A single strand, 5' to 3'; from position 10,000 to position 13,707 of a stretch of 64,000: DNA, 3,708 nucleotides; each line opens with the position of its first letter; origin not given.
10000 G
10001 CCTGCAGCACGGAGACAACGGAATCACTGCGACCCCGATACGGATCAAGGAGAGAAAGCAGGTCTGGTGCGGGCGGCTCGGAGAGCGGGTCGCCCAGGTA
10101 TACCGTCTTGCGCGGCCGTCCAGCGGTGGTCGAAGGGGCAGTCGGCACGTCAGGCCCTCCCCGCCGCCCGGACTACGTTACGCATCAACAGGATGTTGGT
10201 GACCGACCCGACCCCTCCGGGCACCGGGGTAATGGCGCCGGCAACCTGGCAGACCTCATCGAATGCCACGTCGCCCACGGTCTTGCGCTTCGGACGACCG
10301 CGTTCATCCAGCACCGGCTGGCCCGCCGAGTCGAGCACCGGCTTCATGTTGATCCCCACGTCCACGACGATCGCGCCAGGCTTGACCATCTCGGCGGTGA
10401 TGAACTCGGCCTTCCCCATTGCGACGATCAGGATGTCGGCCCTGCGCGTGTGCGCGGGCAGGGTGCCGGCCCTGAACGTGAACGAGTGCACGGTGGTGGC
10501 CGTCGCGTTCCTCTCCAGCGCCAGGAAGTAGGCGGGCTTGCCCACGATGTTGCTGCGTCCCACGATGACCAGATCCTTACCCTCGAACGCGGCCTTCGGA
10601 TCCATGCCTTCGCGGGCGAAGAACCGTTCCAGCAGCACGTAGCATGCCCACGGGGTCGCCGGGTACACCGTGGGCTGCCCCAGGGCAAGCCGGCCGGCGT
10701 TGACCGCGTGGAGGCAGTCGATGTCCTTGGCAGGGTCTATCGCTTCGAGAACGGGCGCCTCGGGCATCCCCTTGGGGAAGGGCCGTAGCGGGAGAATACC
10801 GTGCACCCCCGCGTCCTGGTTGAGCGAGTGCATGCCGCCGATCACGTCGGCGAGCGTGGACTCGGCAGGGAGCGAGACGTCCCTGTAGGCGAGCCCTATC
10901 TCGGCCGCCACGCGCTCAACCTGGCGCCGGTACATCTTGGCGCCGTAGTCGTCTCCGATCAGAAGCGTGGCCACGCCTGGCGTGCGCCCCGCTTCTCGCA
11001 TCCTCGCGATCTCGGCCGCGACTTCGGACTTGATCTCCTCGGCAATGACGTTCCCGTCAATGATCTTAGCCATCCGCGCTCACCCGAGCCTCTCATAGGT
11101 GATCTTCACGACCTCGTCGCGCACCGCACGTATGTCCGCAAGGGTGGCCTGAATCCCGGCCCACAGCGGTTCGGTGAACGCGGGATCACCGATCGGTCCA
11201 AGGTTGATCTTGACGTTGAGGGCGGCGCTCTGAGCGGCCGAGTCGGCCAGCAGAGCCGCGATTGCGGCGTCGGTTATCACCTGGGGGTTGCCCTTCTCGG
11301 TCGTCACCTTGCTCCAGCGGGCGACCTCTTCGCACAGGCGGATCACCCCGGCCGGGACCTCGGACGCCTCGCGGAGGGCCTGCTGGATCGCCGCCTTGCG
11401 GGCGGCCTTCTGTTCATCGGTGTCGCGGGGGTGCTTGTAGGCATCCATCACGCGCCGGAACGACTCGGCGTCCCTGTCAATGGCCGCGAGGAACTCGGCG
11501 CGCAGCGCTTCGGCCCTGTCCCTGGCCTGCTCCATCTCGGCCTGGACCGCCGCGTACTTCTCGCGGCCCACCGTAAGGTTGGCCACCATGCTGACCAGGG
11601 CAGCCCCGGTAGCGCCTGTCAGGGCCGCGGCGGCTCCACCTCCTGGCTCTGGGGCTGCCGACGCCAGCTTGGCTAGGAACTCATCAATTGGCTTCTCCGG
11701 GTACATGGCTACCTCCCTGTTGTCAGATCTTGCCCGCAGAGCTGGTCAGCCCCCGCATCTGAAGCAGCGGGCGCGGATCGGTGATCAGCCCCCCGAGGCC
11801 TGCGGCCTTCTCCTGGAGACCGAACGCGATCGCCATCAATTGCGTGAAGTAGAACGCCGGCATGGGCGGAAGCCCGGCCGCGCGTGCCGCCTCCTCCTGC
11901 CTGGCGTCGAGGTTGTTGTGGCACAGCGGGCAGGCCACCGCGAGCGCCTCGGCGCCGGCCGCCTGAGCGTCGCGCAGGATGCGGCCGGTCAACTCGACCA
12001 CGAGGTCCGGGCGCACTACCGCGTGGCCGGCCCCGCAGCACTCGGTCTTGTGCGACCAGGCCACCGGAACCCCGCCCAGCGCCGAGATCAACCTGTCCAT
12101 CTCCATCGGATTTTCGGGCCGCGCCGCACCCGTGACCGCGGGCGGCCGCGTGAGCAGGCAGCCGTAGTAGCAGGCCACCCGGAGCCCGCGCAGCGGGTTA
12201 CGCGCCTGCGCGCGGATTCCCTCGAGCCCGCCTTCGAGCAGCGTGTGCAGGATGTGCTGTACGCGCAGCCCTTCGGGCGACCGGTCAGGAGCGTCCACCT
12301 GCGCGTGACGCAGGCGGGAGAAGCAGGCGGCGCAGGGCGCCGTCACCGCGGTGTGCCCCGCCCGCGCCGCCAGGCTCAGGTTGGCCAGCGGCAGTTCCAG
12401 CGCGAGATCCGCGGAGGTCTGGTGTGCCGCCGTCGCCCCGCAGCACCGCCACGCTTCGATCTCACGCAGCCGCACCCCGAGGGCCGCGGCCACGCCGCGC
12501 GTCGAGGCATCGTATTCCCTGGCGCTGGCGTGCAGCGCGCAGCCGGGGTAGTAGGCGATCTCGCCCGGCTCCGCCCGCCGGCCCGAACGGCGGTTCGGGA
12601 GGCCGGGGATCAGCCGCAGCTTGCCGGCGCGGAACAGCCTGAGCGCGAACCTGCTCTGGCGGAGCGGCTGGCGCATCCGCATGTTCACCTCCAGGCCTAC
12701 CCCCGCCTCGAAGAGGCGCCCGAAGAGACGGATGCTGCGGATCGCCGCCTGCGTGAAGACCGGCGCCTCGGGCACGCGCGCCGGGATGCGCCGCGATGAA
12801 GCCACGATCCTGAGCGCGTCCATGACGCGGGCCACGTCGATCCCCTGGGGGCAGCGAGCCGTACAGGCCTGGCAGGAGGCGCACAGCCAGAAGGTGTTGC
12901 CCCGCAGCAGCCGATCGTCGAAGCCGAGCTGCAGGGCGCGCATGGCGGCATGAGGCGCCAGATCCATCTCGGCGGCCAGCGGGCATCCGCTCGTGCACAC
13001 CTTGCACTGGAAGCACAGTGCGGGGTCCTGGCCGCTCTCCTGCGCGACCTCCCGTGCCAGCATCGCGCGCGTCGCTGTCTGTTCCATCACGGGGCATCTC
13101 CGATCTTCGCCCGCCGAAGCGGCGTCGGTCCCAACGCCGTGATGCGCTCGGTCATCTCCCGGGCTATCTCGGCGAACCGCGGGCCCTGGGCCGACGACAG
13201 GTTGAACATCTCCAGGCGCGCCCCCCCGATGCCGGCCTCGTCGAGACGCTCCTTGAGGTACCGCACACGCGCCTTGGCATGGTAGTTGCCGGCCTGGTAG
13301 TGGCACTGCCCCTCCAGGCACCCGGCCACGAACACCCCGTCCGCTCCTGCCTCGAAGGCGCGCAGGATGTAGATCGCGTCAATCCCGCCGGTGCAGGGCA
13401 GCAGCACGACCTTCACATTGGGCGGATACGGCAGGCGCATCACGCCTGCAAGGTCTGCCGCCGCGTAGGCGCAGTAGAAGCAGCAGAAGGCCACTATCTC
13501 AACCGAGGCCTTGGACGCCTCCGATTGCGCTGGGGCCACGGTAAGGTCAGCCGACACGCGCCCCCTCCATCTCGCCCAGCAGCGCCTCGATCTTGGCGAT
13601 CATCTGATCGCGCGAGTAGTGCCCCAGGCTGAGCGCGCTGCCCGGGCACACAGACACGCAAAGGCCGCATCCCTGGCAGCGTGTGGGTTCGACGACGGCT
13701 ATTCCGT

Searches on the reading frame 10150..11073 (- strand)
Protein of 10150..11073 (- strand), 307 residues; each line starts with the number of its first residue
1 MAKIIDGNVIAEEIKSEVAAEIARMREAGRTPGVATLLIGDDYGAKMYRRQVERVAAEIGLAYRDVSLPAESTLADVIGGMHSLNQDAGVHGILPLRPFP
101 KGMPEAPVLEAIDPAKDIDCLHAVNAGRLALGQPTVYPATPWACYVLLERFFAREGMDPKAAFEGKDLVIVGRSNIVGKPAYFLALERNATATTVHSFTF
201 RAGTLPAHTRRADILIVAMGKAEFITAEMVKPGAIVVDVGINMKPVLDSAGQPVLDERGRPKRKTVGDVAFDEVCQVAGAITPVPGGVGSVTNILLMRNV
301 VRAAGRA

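Call 6: search_protein_families(library=pfam, proteins=[window:10150-11073:-], max_evalue=0.0001)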
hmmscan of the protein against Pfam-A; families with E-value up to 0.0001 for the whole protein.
window:10150-11073:- (307 aa): 2 families
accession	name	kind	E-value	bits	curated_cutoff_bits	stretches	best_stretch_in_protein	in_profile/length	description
PF02882.25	THF_DHG_CYH_C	-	2.3e-50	170.5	27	1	122-305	1-157/160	Tetrahydrofolate dehydrogenase/cyclohydrolase, NAD(P)-binding domain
PF00763.28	THF_DHG_CYH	-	1.6e-26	93.3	32.8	1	5-119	1-115/115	Tetrahydrofolate dehydrogenase/cyclohydrolase, catalytic domain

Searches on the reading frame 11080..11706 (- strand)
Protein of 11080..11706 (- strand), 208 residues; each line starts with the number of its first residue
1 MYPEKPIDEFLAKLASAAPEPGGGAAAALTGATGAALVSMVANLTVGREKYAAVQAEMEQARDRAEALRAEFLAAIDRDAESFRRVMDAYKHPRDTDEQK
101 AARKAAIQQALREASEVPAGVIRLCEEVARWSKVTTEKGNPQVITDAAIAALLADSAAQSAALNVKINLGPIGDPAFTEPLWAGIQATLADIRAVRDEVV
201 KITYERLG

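Call 6: search_protein_families(library=pfam, proteins=[window:11080-11706:-], max_evalue=0.0001)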
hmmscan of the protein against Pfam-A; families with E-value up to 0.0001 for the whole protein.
window:11080-11706:- (208 aa): 1 family
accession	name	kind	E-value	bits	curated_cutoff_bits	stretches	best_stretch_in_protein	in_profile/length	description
PF04961.17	FTCD_C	-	4.1e-64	216.1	24.5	1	7-182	2-177/182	Formiminotransferase-cyclodeaminase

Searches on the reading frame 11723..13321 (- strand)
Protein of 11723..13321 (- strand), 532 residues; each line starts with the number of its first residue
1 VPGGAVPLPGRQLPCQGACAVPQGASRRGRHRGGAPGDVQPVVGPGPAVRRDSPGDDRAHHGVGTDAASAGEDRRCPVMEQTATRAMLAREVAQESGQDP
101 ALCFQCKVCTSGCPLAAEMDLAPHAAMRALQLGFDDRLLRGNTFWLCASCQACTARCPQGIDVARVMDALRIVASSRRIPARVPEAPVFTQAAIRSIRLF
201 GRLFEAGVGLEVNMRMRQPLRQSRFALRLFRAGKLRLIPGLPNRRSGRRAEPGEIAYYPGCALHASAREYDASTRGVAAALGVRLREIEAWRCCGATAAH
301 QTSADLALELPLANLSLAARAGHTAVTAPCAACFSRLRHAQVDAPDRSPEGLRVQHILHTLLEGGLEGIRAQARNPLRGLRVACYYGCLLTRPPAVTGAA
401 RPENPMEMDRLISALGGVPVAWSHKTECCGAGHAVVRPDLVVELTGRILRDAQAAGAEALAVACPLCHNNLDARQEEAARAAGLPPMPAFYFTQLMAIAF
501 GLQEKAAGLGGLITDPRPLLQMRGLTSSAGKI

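Call 3: search_protein_families(library=pfam, proteins=[window:11723-13321:-], max_evalue=0.01)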
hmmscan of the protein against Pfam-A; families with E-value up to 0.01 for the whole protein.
window:11723-13321:- (532 aa): 6 families
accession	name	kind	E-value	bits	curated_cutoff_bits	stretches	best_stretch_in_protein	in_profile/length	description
PF02754.22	CCG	-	3.1e-21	75.7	20.6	2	255-337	1-84/85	Cysteine-rich domain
PF13534.11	Fer4_17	-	1.8e-10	41.6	22.2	1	103-162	2-61/61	4Fe-4S dicluster domain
PF13183.11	Fer4_8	-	1.9e-09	38.4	27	1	103-161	5-68/68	4Fe-4S dicluster domain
PF13187.11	Fer4_9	-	4.6e-07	30.2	27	1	103-160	2-50/52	4Fe-4S dicluster domain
PF13237.11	Fer4_10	-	0.0034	17.7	25.5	0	98-158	4-53/53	4Fe-4S dicluster domain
PF13746.11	Fer4_18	-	0.0074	16.9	27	0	147-167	61-81/114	4Fe-4S dicluster domain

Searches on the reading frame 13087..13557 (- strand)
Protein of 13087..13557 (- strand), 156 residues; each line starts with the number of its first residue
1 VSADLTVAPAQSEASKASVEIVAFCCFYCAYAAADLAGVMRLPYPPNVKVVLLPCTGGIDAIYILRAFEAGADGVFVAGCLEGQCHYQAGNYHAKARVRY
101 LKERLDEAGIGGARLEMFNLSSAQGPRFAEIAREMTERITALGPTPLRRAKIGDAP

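Call 19: search_protein_families(library=ncbifam, proteins=[window:13087-13557:-], max_evalue=0.001)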
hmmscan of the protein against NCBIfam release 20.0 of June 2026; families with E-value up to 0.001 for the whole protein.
window:13087-13557:- (156 aa): 3 families
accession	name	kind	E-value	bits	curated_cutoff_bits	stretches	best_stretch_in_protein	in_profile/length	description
NF045873.1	F420_non_VhuD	exception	3.9e-49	166.1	215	1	21-148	4-131/132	F420-non-reducing hydrogenase iron-sulfur subunit VhuD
NF040770.1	hetero_SS_HdrA2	exception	2.4e-40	138.4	1100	1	12-145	641-774/777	CoB-CoM heterodisulfide reductase HdrA2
NF041891.1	hdrA_Methbact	equivalog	1.1e-09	37.1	1300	1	19-136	644-752/762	ferredoxin:CoB-CoM heterodisulfide reductase subunit HdrA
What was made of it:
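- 13087..13557 (-): mvhD (156 aa). NCBIfam VhuD-like 3.9e-49 (call 19).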
